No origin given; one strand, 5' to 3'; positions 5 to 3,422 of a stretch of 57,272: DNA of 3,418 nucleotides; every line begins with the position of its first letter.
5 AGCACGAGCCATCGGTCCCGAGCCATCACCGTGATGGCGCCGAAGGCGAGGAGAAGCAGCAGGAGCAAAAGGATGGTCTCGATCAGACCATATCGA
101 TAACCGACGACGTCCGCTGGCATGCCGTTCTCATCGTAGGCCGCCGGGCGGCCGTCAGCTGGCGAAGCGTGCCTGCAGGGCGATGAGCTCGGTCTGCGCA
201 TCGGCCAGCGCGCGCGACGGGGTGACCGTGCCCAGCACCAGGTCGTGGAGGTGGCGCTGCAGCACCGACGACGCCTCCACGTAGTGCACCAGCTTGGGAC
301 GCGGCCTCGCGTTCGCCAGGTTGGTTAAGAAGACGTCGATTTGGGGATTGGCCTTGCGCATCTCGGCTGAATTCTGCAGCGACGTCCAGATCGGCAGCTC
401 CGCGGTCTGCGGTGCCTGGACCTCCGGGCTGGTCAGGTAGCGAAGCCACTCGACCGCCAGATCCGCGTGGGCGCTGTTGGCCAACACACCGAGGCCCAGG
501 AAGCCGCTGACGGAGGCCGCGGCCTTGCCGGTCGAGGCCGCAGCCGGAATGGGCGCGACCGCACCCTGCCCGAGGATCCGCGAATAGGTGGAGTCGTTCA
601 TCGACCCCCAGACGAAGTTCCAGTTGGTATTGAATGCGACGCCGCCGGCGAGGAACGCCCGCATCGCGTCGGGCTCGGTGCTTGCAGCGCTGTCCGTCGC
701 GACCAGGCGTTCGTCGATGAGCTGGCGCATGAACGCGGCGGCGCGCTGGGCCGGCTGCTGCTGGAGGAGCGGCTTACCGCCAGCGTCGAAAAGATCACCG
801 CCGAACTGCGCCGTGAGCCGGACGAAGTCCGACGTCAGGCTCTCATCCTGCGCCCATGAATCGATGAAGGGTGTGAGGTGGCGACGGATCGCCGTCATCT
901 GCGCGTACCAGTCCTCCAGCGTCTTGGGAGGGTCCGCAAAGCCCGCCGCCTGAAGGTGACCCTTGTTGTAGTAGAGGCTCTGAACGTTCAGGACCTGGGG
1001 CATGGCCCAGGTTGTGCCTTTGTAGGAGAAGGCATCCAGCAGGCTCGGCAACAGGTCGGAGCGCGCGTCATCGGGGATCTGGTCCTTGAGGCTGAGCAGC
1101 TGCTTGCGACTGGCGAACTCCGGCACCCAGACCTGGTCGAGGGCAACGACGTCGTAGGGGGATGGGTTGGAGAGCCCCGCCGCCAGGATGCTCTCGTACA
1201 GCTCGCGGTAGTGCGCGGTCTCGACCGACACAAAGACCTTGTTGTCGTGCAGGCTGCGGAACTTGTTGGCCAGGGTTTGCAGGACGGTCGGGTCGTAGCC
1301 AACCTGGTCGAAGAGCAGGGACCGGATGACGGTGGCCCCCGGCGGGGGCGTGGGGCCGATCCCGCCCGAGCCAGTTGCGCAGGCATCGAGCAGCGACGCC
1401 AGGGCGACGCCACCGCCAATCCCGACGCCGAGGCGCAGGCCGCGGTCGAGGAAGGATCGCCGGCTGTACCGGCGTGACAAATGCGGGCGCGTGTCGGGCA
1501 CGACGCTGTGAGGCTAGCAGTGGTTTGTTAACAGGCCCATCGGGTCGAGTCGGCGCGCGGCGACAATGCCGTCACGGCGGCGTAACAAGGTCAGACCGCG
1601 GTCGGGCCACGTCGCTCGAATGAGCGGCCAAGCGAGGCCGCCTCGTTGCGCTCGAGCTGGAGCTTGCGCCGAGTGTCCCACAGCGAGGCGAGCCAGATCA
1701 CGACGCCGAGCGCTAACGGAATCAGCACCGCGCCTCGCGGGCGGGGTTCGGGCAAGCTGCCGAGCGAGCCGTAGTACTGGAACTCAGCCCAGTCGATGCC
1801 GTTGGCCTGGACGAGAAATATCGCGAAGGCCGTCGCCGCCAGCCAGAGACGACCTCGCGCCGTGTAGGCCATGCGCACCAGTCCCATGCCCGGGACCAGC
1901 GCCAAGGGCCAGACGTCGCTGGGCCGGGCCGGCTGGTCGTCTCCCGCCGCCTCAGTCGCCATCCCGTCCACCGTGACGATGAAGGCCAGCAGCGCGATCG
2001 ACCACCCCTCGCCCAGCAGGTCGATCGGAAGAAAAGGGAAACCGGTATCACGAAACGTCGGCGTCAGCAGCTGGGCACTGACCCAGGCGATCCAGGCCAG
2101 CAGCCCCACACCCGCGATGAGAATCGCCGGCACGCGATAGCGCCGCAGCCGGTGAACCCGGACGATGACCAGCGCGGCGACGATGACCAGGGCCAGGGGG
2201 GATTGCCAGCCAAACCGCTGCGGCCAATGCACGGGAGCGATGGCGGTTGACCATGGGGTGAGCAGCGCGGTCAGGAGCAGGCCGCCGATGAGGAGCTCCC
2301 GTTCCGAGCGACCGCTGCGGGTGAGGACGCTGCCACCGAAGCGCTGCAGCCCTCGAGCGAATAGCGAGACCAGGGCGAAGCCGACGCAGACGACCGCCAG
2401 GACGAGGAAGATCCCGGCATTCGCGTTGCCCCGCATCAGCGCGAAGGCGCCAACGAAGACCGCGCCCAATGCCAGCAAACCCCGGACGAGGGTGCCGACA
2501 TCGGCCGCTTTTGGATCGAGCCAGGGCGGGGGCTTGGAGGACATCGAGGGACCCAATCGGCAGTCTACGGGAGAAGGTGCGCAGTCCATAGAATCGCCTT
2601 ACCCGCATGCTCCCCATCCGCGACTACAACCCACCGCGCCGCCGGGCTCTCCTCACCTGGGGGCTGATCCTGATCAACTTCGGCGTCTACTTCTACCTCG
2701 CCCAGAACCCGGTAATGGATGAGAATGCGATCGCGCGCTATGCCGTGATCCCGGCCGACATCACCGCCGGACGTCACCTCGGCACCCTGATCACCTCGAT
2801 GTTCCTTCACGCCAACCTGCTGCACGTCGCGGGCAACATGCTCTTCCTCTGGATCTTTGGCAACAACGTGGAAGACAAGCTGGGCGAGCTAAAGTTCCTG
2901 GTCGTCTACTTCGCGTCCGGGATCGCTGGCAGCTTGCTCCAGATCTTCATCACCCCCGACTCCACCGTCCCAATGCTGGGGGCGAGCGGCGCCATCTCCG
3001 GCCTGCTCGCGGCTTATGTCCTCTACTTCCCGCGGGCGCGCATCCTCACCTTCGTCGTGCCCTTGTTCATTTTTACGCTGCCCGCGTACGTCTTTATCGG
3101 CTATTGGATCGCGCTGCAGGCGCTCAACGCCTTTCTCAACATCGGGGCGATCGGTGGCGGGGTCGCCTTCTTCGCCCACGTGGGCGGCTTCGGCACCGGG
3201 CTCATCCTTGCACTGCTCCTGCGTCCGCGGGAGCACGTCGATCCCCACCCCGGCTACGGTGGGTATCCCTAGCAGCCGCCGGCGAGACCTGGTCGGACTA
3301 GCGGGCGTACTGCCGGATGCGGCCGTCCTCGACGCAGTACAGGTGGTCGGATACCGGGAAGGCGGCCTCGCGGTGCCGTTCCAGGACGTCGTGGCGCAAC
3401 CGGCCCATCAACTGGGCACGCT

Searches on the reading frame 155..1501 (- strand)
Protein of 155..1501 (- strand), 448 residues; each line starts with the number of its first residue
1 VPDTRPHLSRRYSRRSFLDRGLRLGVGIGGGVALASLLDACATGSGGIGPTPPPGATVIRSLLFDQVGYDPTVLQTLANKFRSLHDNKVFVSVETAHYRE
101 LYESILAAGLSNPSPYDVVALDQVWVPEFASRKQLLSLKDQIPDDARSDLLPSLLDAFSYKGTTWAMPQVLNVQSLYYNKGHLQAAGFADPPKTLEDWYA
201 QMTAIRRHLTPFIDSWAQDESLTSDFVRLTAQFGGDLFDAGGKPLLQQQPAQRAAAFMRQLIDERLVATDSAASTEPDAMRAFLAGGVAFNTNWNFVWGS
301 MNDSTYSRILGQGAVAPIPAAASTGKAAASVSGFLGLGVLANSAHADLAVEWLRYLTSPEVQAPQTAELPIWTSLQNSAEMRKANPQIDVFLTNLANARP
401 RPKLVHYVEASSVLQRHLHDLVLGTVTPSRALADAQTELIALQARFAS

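Call 51: search_protein_families(library=pfam, proteins=[window:155-1501:-], max_evalue=0.001)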
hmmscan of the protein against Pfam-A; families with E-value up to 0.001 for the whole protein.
window:155-1501:- (448 aa): 2 families
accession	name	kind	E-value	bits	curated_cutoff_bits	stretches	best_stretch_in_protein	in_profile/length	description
PF01547.30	SBP_bac_1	-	6.7e-24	85.9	26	1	75-363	11-307/307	Bacterial extracellular solute-binding protein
PF13416.11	SBP_bac_8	-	1e-22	81.7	27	1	77-383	2-272/279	Bacterial extracellular solute-binding protein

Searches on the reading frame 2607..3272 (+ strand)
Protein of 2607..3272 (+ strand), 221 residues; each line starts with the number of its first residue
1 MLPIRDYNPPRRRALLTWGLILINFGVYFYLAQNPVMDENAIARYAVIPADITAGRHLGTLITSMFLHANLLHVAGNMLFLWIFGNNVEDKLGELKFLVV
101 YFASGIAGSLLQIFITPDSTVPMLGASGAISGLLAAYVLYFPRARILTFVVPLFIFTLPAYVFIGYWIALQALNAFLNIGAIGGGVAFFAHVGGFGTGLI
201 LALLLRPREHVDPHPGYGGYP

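Call 51: search_protein_families(library=pfam, proteins=[window:2607-3272:+], max_evalue=0.001)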
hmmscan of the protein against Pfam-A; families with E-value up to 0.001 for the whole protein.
window:2607-3272:+ (221 aa): 1 family
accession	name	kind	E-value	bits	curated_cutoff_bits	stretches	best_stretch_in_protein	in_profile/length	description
PF01694.28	Rhomboid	-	1.4e-36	126.2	22.6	1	59-207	5-142/143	Rhomboid domain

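Call 72: search_protein_families(library=ncbifam, proteins=[window:2607-3272:+], max_evalue=10)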
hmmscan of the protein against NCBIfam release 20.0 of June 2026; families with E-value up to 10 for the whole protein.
window:2607-3272:+ (221 aa): 3 families
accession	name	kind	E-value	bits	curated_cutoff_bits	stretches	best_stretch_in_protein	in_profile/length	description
NF008155.0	PRK10907.1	equivalog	2e-10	40.5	335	1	15-204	95-267/276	rhomboid family intramembrane serine protease GlpG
TIGR04239.1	rhombo_GlpG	equivalog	7.4e-10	39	250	1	16-204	96-267/271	rhomboid family intramembrane serine protease GlpG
TIGR03902.1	rhom_GG_sort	equivalog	1.6e-09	37.9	84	1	61-203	19-154/154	rhombosortase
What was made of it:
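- Tried and rejected: Rhombosortase idea: the window's rhomboid gene (2607..3272) scores 37.9 against a cut-off of 84 for TIGR03902, so it is a generic rhomboid (call 72).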
